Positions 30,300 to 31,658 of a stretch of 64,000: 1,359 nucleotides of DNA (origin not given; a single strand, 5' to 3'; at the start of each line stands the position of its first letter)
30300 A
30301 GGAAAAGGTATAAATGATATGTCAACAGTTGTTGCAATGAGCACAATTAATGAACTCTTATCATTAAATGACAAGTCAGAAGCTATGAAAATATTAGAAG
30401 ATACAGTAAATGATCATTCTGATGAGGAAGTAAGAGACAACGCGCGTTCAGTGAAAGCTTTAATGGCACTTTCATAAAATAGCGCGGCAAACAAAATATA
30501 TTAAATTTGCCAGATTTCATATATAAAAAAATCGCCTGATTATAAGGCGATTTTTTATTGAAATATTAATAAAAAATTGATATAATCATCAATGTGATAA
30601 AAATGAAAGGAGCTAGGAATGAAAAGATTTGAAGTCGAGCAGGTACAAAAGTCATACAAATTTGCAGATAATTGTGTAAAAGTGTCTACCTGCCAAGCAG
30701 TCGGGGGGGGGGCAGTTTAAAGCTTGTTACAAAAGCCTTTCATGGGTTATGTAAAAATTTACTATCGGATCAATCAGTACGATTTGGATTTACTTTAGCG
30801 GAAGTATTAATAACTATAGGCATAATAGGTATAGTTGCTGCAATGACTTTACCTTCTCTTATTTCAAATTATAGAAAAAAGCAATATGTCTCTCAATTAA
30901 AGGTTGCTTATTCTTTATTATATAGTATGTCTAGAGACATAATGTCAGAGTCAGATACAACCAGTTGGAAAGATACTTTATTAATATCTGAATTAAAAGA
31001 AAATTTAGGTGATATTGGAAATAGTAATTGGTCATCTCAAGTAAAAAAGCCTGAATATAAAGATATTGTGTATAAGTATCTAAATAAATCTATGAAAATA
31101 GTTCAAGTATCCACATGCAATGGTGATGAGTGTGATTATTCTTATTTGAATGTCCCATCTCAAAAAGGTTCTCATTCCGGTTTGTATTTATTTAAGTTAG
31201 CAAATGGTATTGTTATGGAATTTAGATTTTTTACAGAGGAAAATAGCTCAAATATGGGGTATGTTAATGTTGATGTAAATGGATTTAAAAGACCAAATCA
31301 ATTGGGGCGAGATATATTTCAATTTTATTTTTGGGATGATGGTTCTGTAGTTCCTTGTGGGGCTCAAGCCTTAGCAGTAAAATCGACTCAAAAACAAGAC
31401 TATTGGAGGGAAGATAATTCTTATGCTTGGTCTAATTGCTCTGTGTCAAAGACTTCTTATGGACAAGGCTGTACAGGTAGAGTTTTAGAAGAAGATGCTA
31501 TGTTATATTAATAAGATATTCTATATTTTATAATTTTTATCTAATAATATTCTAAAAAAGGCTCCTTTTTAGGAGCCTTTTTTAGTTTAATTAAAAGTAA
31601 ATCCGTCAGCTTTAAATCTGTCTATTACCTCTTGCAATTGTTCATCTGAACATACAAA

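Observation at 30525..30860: Prepilin-type gene locus 1 carries a G10 tract one G short of fusing a strongly initiated upstream ORF to the pilin body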

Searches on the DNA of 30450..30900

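Call 36: search_rna_families(source=window, start=30450, end=30900, threshold=evalue, max_evalue=1)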
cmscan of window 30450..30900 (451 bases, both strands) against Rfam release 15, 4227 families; matches with E-value up to 1: 7.
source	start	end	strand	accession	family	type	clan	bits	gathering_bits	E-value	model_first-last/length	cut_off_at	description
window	30465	30559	+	RF00106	RNAI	Gene; antisense;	-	22.8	47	0.046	1-102/102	no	RNAI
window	30523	30567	-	RF00106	RNAI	Gene; antisense;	-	22.6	47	0.049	1-102/102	no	RNAI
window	30499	30560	+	RF02054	STnc420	Gene; sRNA;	-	21.2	70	0.12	1-58/58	no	Salmonella enterica sRNA STnc420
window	30470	30560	+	RF02059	STnc50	Gene; sRNA;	-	20.3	55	0.65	1-84/84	no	Salmonella enterica sRNA STnc40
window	30525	30559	-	RF02063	STnc350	Gene; sRNA;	-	19.5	60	0.38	28-64/68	no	Salmonella enterica sRNA STnc350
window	30464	30558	+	RF02450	ncr1175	Gene; sRNA;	-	19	60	0.5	1-110/110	no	Bacillus sRNA ncr1175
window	30501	30558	+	RF02891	AgrB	Gene; antisense;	-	19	40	0.97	1-84/84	no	ArsR-gov region gene B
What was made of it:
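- On Programmed recoding (transcriptional slippage or -1 ribosomal frameshift): Rfam gave nothing above gathering score (call 36).
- Tried and rejected: An Rfam scan of 30450-30900 found only sub-threshold hits on the upstream terminator hairpin (call 36).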

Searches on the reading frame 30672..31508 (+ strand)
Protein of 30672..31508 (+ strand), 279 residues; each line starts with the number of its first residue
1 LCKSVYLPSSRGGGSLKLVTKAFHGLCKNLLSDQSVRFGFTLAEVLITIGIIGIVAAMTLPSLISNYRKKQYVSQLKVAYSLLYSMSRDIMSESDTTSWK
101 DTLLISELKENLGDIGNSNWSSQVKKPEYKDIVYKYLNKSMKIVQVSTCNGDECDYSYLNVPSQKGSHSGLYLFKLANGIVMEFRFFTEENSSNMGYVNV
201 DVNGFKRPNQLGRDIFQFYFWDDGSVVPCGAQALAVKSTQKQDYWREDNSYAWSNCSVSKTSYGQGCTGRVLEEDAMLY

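Call 25: list_cluster_members(proteins=[P0001, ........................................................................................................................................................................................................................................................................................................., window:30672-31508:+, window:52693-53544:+, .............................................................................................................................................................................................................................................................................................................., P0002, window:30619-30717:+, window:52640-52738:+])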
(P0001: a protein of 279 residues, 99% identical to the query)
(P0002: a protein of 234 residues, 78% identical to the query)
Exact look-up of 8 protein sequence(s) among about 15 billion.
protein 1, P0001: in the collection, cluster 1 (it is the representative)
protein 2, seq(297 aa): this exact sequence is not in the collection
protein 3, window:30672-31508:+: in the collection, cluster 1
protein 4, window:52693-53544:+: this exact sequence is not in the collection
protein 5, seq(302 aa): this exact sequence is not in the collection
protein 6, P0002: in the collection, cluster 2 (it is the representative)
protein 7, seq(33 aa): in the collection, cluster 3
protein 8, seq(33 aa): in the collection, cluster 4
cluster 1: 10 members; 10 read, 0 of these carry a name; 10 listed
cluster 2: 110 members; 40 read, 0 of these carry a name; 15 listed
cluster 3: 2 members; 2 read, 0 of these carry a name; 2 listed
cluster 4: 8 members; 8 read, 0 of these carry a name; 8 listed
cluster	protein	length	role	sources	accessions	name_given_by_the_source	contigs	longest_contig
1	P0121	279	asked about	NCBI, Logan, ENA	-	-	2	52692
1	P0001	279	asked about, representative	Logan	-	-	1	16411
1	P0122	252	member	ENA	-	-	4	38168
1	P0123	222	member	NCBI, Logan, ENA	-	-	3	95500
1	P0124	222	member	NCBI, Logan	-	-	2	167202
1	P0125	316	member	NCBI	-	-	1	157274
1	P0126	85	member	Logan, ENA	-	-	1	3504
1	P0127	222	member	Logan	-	-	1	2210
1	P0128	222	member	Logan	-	-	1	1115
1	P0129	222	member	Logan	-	-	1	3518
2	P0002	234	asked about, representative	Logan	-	-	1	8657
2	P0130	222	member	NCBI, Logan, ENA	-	-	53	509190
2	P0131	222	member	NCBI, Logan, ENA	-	-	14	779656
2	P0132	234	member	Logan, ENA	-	-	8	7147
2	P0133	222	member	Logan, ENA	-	-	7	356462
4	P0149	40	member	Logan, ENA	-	-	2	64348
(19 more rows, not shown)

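Call 27: find_encoding_contigs(protein=P0125, flank=2500, max_places=6)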
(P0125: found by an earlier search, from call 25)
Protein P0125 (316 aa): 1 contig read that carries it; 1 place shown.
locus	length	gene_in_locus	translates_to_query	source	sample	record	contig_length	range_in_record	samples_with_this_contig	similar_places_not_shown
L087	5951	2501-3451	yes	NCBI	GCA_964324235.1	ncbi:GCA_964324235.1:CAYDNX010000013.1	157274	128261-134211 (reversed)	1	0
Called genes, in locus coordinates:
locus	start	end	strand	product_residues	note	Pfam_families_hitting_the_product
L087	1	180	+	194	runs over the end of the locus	-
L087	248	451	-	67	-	-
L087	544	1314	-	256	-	PF01503:PRA-PH (faint), PF03819:MazG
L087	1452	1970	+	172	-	-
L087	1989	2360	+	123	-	-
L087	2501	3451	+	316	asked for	PF07963:N_methyl (weak)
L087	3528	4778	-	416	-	PF00155:Aminotran_1_2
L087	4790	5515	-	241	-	PF00005:ABC_tran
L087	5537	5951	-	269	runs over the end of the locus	PF02405:MlaE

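Call 28: find_encoding_contigs(protein=P0149, flank=2500, max_places=6)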
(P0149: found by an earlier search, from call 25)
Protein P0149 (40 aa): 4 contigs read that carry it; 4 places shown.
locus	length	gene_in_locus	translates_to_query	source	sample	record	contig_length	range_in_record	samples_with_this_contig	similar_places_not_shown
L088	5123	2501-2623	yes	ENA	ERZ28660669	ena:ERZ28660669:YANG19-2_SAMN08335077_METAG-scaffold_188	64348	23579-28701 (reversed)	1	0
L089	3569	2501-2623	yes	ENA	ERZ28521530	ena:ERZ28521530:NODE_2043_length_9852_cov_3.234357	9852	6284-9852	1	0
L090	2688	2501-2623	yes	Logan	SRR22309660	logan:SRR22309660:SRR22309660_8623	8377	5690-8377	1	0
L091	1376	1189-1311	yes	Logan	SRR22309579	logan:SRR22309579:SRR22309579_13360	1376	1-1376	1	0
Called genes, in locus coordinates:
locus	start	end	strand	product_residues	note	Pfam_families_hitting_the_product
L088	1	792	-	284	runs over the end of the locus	PF02219:MTHFR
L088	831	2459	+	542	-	PF00916:Sulfate_transp, PF01740:STAS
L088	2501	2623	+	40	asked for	-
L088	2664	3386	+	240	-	PF07963:N_methyl (weak), PF20318:DUF6613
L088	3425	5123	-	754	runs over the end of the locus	PF02878:PGM_PMM_I, PF02879:PGM_PMM_II (faint), PF02880:PGM_PMM_III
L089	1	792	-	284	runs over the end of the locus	PF02219:MTHFR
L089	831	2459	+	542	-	PF00916:Sulfate_transp, PF01740:STAS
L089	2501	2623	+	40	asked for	-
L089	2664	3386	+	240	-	PF07963:N_methyl (weak), PF20318:DUF6613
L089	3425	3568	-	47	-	?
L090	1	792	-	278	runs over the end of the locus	PF02219:MTHFR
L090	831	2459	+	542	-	PF00916:Sulfate_transp, PF01740:STAS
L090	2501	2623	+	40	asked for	-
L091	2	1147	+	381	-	?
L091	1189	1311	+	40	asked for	-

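Call 29: find_encoding_contigs(protein=P0122, flank=2500, max_places=6)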
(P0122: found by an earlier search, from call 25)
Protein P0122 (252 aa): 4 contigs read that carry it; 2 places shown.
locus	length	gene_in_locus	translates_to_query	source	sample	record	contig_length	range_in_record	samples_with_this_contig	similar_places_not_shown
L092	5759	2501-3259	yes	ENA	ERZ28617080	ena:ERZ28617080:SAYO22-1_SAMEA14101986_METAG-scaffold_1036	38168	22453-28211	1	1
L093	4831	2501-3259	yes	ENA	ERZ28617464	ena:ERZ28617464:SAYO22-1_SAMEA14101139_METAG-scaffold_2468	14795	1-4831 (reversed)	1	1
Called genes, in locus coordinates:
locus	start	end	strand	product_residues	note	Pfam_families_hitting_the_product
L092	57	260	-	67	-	-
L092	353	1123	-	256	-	PF01503:PRA-PH (faint), PF03819:MazG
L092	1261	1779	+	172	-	-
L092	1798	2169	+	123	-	-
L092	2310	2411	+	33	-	-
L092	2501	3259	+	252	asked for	PF07963:N_methyl (weak)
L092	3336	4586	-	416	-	PF00155:Aminotran_1_2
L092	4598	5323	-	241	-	PF00005:ABC_tran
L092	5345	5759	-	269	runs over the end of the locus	PF02405:MlaE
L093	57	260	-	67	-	-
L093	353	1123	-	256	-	PF01503:PRA-PH (faint), PF03819:MazG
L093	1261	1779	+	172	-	-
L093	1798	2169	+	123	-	-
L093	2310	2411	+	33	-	-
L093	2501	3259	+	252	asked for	PF07963:N_methyl (weak)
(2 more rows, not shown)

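Call 52: predict_structure(alignment_id=A3)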
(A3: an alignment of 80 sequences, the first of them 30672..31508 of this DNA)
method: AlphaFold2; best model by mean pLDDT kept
length: 279 residues; sequences in the alignment: 80
mean_pLDDT: 87.9   pTM: 0.78
mean pLDDT of the five models: 87.9, 87.9, 87.6, 87.0, 86.8
residues with pLDDT >= 90: 198; 70-90: 39; 50-70: 36; < 50: 6
segments of 3 or more residues with pLDDT < 50: 1-3
pLDDT, mean of each block of 10 residues (from residue 1): 51 52 54 54 76 78 93 98 98 97 98 88 94 97 96 92 90 97 95 92 94 97 97 97 97 96 97 97
secondary structure, 60 per line:
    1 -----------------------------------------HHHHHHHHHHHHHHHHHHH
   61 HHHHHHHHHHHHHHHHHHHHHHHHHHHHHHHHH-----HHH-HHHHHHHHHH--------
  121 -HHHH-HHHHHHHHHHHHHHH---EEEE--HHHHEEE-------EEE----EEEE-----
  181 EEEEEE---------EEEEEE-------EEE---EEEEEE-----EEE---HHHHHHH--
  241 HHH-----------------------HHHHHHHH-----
elements in order: H42-93 H103-112 H122-125 H127-141 E145-148 H151-154 E155-157 E165-167 E172-175 E181-186 E196-201 E209-211 E215-220 E226-228 H232-238 H267-274
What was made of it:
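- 30789..31511 (+): Mature type IV pilin-like protein (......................., 240 aa plus stop). The AF2 model has pLDDT 87.9, with a long N-terminal helix and an alpha/beta head (call 52).
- On Type IV pilin / class III signal-peptide protein: The AF2 model (pLDDT 87.9) has a 52-residue helix and an alpha/beta head (call 52).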

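Call 56: fold_search(model_id=the predicted structure, library=pdb)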
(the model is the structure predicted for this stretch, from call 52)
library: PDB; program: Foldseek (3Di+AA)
matches with E <= 10: 86; with E <= 0.001: 0
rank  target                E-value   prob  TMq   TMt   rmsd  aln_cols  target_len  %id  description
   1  8ps4_A                2.8e-01  0.35  0.21  0.15   7.9       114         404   12  Escherichia coli SduA complex (released 2025-01-22)
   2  7fik_d                1.2e+00  0.06  0.12  0.11   9.4       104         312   10  The cryo-EM structure of the CR subunit from X. laevis NPC (released 2022-11-09)
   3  1oqw_A                1.6e+00  0.06  0.12  0.21  17.6       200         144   12  Full-Length PAK Pilin from Pseudomonas aeruginosa (released 2003-06-03)
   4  3fhu_A                2.2e+00  0.08  0.16  0.26   6.6       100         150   11  Crystal structure of type IV b pilin from Salmonella typhi (released 2009-10-20)
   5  7pjc_B                2.5e+00  0.04  0.09  0.05  11.3       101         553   14  The structure of Candida albicans phosphoglucomutase with isothiazolone modification on Cys359 (released 2022-09-07)
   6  8bwy_d                3.0e+00  0.01  0.12  0.08  21.2       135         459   12  In situ outer dynein arm from Chlamydomonas reinhardtii in a pre-power stroke state (released 2023-05-10)
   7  7w7t                  3.2e+00  0.02  0.09  0.03  13.0       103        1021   11  The E1-BeF3- 2Ca2+ of SERCA2b (released 2022-12-14)
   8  2jka_B                3.6e+00  0.02  0.10  0.05  11.4        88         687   11  Native structure of a family 97 alpha-glucosidase from Bacteroides thetaiotaomicron (released 2008-09-30)
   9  9lvj_O                3.8e+00  0.04  0.13  0.13   6.9        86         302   10  Cryo-EM structure of Sestrin2 bound human GATOR2 complex (released 2025-08-13)
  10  6elq_A                4.1e+00  0.04  0.12  0.06  11.8        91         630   10  Carbon Monoxide Dehydrogenase IV from Carboxydothermus hydrogenoformans (released 2018-01-03)
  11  9lwf_O                4.1e+00  0.02  0.12  0.11  11.6       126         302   10  Cryo-EM structure of dual sensor bound GATOR2 complex (released 2025-08-13)
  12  6tzl_D                4.1e+00  0.01  0.09  0.07  21.8       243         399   12  The structure of the Streptococcus gordonii surface protein SspB in complex with TEV peptide provides clues to the adh (released 2020-08-19)
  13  7pjc_A                4.3e+00  0.03  0.10  0.06  10.7        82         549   15  The structure of Candida albicans phosphoglucomutase with isothiazolone modification on Cys359 (released 2022-09-07)
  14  7tdz_E                4.3e+00  0.03  0.12  0.11   9.4       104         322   10  Cryo-EM model of protomer of the cytoplasmic ring of the nuclear pore complex from Xenopus laevis (released 2022-06-22)
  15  9g25_I                4.6e+00  0.11  0.18  0.20  10.8       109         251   11  snR30 snoRNP - State 1 - Utp23-Krr1-deltaC3 (released 2025-06-18)
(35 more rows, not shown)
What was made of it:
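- On Type IV pilin / class III signal-peptide protein: Foldseek found nothing with E below 0.28 (call 56).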
